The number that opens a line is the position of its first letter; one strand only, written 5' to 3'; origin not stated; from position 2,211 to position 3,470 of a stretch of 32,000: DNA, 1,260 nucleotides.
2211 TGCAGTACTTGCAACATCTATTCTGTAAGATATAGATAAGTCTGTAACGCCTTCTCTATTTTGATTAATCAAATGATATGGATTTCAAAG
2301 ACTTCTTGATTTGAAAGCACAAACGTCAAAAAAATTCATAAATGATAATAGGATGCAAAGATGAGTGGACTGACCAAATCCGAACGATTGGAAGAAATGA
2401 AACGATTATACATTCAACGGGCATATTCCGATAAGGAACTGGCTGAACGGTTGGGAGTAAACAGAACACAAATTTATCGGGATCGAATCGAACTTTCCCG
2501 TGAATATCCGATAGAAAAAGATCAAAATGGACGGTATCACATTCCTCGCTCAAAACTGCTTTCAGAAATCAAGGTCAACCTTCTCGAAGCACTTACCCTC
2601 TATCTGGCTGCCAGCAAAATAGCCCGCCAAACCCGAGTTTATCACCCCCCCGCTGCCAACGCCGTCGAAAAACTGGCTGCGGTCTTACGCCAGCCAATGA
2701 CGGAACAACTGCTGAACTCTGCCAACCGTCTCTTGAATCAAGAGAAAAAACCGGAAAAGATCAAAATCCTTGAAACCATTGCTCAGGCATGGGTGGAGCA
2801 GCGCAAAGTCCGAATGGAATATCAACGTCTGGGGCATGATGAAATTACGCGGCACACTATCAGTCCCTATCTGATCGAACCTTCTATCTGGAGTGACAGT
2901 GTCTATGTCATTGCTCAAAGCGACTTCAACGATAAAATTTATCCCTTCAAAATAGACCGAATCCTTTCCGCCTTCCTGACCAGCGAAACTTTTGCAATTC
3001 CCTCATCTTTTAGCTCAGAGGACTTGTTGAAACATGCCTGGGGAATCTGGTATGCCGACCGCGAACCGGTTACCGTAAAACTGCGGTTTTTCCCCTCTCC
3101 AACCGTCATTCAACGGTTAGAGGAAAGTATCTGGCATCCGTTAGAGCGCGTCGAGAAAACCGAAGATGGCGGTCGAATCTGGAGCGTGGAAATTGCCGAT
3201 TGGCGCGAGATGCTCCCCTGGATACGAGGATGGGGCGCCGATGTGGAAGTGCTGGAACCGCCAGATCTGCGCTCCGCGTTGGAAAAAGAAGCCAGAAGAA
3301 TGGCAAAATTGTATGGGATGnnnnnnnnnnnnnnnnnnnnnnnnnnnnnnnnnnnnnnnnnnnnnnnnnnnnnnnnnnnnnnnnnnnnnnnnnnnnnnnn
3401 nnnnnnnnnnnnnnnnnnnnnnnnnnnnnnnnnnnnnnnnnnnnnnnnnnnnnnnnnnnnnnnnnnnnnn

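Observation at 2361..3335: Complete HTH-WYL-WCX transcription-factor module fused in frame to the N terminus of type I-C Cas3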

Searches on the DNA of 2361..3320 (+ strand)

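Call 80: search_rna_families(sources=[L014, L020, L027, L037, L016, L024], threshold=gathering)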
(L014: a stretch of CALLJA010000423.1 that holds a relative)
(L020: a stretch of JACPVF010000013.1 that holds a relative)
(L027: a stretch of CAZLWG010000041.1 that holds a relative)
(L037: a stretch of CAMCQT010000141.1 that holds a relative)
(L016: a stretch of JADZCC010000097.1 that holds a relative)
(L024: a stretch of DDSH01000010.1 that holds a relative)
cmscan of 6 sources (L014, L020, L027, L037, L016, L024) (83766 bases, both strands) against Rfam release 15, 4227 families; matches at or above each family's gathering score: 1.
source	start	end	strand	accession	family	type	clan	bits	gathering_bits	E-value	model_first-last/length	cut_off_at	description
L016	7223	7296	+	RF00005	tRNA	Gene; tRNA;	CL00001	63.9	29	2e-11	1-71/71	no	tRNA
